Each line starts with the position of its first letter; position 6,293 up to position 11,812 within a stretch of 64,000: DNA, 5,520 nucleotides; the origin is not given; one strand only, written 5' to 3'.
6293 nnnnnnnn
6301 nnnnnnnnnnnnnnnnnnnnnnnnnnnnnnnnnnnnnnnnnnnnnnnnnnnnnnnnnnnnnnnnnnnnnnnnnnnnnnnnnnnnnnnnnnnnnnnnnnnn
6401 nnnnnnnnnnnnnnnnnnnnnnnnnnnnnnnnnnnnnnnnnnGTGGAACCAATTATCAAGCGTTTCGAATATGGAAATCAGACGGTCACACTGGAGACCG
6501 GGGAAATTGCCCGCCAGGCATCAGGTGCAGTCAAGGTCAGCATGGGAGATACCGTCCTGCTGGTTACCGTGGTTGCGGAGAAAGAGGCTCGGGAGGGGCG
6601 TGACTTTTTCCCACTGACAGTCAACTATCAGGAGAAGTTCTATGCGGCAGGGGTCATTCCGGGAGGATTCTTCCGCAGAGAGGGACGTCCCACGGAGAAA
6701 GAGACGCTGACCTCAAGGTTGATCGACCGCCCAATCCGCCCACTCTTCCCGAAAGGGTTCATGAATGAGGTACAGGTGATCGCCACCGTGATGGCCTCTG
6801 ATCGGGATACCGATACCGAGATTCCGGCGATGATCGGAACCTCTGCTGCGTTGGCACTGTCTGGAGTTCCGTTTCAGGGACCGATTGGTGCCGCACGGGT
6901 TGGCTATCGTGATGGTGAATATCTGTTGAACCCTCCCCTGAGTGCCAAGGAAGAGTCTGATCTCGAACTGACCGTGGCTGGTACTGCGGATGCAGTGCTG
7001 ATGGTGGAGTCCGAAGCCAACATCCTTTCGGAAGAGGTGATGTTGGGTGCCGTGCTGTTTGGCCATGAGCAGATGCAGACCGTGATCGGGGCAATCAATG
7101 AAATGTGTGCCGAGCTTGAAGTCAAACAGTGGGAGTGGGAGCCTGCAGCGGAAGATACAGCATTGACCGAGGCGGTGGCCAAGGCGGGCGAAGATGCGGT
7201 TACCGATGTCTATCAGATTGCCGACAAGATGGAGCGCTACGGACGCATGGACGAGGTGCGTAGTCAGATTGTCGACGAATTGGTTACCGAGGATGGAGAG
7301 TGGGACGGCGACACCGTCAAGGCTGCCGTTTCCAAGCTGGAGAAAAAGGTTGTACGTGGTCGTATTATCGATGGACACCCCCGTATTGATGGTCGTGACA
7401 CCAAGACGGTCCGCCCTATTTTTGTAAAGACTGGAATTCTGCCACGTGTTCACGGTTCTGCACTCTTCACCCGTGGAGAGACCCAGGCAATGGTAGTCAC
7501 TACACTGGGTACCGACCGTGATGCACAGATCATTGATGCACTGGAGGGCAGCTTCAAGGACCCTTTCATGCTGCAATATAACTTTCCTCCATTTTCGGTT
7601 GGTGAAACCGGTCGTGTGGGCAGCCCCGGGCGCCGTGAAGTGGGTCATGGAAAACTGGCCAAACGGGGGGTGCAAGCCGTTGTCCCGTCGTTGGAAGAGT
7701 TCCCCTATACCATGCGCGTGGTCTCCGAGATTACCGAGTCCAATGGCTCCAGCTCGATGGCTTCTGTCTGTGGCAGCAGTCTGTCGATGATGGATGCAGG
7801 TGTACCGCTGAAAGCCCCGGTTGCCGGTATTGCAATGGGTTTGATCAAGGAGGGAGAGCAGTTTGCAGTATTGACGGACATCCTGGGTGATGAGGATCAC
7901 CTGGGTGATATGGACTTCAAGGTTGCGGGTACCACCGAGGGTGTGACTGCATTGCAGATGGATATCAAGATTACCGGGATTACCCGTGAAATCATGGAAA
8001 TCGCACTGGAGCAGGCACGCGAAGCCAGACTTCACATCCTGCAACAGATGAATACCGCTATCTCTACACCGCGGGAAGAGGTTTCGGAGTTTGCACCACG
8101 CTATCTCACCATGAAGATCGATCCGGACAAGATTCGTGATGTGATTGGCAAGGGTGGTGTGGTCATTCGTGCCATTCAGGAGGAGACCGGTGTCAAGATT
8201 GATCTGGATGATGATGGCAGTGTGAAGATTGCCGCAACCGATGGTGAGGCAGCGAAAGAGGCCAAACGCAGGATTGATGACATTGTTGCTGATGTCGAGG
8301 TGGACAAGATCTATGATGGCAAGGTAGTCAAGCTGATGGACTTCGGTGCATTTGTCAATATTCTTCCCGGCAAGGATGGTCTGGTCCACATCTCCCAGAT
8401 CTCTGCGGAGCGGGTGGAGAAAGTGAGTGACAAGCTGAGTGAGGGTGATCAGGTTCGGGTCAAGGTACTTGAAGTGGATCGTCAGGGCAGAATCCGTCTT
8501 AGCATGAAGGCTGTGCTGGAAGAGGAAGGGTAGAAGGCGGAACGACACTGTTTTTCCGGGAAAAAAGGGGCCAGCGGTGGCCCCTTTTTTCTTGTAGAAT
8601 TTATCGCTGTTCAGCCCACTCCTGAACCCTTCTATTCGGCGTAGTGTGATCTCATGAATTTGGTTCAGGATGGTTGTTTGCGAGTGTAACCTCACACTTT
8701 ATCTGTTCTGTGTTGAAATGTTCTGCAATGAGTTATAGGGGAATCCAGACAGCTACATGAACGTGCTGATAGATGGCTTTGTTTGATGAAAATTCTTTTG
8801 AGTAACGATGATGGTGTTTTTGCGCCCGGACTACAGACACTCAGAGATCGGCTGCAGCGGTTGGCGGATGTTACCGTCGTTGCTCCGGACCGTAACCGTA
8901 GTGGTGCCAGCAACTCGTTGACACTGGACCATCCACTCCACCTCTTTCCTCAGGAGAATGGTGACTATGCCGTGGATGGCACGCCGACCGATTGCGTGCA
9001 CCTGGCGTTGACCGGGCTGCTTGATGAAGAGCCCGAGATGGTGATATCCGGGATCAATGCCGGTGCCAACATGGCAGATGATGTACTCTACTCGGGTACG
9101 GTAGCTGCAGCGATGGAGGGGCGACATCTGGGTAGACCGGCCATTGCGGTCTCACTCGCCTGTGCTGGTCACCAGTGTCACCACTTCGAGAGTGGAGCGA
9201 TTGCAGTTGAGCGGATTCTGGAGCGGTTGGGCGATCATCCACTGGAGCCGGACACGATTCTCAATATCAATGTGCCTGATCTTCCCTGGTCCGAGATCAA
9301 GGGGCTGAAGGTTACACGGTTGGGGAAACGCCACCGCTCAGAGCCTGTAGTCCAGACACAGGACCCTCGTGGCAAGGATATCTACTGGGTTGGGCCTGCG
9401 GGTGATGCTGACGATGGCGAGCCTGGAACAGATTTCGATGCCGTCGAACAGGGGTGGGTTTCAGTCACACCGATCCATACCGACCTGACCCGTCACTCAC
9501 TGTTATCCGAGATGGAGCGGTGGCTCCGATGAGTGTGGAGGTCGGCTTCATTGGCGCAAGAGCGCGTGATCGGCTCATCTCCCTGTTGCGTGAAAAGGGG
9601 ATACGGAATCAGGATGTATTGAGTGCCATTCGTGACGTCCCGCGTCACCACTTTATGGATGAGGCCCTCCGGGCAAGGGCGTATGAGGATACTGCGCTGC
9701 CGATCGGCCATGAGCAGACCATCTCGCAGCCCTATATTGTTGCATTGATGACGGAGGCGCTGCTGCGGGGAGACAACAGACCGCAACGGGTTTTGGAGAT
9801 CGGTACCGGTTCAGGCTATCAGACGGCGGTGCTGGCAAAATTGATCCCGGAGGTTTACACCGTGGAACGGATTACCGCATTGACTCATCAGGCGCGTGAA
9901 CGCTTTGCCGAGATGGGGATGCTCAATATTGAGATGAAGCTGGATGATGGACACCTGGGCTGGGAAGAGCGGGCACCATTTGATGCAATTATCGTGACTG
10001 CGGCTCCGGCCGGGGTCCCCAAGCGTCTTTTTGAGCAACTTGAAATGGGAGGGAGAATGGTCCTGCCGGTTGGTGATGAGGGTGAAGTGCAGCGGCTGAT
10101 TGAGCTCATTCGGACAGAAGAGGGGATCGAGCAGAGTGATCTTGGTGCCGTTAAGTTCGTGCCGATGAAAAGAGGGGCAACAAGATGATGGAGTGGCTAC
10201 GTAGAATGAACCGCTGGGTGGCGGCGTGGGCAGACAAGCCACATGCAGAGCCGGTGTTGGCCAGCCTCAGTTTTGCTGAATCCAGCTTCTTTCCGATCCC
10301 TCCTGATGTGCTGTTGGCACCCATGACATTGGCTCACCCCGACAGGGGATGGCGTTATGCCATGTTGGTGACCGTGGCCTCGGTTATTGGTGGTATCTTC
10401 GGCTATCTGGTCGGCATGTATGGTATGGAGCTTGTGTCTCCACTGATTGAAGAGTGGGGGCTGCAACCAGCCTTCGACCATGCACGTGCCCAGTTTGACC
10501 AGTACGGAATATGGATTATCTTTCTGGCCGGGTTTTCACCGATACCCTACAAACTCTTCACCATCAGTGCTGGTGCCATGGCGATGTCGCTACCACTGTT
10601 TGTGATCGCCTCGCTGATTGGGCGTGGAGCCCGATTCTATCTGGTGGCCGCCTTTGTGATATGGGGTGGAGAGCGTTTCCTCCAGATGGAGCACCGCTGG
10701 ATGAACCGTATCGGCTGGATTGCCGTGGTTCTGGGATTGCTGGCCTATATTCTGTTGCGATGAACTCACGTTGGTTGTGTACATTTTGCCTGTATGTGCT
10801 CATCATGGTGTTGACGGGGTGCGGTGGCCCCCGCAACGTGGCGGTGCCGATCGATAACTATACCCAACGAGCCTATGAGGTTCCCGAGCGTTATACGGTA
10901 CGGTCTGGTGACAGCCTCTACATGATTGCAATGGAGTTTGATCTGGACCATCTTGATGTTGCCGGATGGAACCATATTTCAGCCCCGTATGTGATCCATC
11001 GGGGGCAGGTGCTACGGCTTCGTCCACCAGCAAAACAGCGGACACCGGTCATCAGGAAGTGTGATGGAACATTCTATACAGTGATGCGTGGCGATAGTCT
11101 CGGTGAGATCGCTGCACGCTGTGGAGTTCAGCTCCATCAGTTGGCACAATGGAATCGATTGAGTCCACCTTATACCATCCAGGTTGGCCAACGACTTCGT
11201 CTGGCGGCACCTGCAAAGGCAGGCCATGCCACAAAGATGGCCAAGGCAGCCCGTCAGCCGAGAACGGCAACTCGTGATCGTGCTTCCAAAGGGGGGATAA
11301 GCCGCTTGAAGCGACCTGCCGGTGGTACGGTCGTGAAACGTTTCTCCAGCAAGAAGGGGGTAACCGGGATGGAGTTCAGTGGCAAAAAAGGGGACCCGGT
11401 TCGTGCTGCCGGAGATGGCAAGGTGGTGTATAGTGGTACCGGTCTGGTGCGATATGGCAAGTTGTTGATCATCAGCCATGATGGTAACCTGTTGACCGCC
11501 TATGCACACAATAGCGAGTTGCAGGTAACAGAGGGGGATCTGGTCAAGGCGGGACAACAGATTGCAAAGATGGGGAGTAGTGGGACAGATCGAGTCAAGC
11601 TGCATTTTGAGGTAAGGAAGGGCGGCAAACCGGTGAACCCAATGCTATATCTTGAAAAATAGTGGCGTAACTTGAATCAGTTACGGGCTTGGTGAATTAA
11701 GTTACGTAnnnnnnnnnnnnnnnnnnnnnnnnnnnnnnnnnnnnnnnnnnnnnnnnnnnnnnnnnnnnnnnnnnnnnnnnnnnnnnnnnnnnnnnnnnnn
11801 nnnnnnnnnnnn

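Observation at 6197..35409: Mosaic MITE-like intergenic repeat family with at least 7 copies in 64 kb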

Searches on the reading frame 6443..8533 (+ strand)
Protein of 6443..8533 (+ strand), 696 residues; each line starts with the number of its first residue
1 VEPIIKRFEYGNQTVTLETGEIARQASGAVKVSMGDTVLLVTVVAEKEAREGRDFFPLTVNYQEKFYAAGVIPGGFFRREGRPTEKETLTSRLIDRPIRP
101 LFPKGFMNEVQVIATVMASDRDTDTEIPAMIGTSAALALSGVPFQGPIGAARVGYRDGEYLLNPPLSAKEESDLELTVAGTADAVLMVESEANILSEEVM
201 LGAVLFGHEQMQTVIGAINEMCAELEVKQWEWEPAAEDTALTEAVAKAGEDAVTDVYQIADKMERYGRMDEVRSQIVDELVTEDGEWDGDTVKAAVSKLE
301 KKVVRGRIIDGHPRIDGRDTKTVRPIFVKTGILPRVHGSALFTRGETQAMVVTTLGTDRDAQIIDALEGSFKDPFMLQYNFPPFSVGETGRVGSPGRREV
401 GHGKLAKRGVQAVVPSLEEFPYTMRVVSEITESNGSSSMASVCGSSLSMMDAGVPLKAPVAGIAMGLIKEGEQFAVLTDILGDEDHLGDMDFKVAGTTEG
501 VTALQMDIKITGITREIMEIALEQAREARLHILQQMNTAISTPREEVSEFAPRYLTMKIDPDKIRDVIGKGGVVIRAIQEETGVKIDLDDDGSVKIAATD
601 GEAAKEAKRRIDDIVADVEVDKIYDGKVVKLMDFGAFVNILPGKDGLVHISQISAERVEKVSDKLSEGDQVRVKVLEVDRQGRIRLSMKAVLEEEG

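Call 13: search_protein_families(library=ncbifam, proteins=[window:6443-8533:+])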
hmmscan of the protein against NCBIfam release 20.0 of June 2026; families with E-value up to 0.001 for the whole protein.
window:6443-8533:+ (696 aa): 37 families (the best 25 are shown)
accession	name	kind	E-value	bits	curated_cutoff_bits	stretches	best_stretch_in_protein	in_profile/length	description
TIGR03591.1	polynuc_phos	equivalog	0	1083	525.05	1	9-691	1-689/689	polyribonucleotide nucleotidyltransferase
NF008805.1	PRK11824.1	equivalog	0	1053.6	471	1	7-690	3-682/683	polyribonucleotide nucleotidyltransferase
TIGR02696.1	pppGpp_PNP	exception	5.4e-199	663.1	1106.75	1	4-686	8-718/720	guanosine pentaphosphate synthetase I/polyribonucleotide nucleotidyltransferase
TIGR02065.1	ECX1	equivalog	2.2e-30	105.7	318.7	1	309-540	4-226/230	exosome complex exonuclease Rrp41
NF005208.0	PRK06676.1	equivalog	4.1e-25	88.6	368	1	612-695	270-354/391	30S ribosomal protein S1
NF000907.0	PRK00087.1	equivalog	1.1e-23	83.4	624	1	618-694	561-638/671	bifunctional 4-hydroxy-3-methylbut-2-enyl diphosphate reductase/30S ribosomal protein S1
NF004473.0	PRK05807.1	equivalog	2.4e-19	70.1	178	1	619-692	4-76/136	S1 domain-containing RNA-binding protein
NF010379.0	PRK13806.1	equivalog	1e-18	67.2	648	1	612-690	284-364/491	30S ribosomal protein S1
NF006363.0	PRK08582.1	equivalog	2.1e-18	66.9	171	1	618-693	3-78/140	S1 domain-containing RNA-binding protein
NF005973.0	PRK08059.1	equivalog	1.1e-17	64.3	148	1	617-693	4-81/123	S1 domain-containing post-transcriptional regulator GSP13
NF004952.0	PRK06299.1-2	equivalog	1.1e-17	63.6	524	1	610-692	208-290/580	30S ribosomal protein S1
NF040579.1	S1_dom_CvfD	subfamily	3.2e-16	59.6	117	1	619-692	2-76/113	CvfD/Ygs/GSP13 family RNA-binding post-transcriptional regulator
NF004953.0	PRK06299.1-3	equivalog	7.1e-14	51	720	1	609-692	287-372/580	30S ribosomal protein S1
NF005911.0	PRK07899.1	equivalog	4.6e-13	48.7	691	1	619-692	292-366/486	30S ribosomal protein S1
TIGR00717.1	rpsA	equivalog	4.6e-13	48.6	577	1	614-691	266-345/516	30S ribosomal protein S1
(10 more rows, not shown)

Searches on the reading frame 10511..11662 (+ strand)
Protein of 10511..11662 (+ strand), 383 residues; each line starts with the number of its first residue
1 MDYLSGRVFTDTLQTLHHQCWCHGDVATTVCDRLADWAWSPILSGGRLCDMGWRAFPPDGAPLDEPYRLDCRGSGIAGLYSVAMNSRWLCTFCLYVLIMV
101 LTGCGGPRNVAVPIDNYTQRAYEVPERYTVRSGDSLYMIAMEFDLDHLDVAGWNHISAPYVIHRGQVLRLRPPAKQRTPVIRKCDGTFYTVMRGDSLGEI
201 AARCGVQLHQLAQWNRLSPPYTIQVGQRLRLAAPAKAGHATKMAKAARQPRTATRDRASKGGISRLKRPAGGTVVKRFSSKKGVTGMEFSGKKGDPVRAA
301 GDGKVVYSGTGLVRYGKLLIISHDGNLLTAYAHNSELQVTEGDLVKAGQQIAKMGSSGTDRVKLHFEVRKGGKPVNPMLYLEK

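Call 14: search_protein_families(library=ncbifam, proteins=[window:10511-11662:+])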
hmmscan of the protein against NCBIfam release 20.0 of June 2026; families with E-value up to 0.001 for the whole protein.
window:10511-11662:+ (383 aa): 20 families
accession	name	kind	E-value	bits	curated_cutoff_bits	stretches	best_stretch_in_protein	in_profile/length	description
NF040883.1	amid_act_ActS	equivalog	1.5e-63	214.4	375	2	185-381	32-233/242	amidase activator ActS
NF008123.1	PRK10871.1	equivalog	1.1e-53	183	311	3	249-381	229-362/365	murein hydrolase activator NlpD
NF041208.1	celldiv_DipM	equivalog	4.9e-38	131.4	740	2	258-382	290-418/419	cell division endopeptidase DipM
NF050804.1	CellDivDipMCaul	equivalog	1.1e-31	110.4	900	2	262-380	503-631/634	cell division endopeptidase DipM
NF047755.1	LIC_10271_M23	exception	8.9e-21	74.6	180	2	187-378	25-206/207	LIC_10271 family cell wall hydrolase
NF008050.0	PRK10783.1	equivalog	5.8e-16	57.9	508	1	123-231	341-447/457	murein transglycosylase D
NF047657.1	CellWlHdaseLepto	equivalog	1.9e-14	53.6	400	1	187-380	27-219/221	hypothetical protein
NF052336.1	PdgHdaseHSB100310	equivalog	2.3e-14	53.5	500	1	269-374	38-147/316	peptidoglycan hydrolase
NF008644.1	PRK11637.1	equivalog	5.5e-14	51.9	270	1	284-381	286-383/385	murein hydrolase activator EnvC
NF052530.1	Heli_ShapePgp3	exception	7.1e-14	51.6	300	1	285-383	168-266/270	peptidoglycan metallopeptidase Pgp3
NF053738.1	S2SprSpoIIQBc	equivalog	1.1e-13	51.4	250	1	277-383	118-225/232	stage II sporulation protein SpoIIQ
NF008652.0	PRK11649.1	equivalog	4.8e-12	45.3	341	1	277-378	309-407/439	murein DD-endopeptidase MepM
NF053825.1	PdgNdpepShyA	equivalog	2.3e-11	43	700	1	285-378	297-390/425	peptidoglycan DD-endopeptidase ShyA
NF052529.1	PG_M23_Pgp6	exception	1.6e-10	40.2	600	1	286-379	337-430/452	peptidoglycan metallopeptidase Pgp6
NF004974.0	PRK06347.1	equivalog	5.1e-10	39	701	1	127-250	407-542/592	1,4-beta-N-acetylmuramoylhydrolase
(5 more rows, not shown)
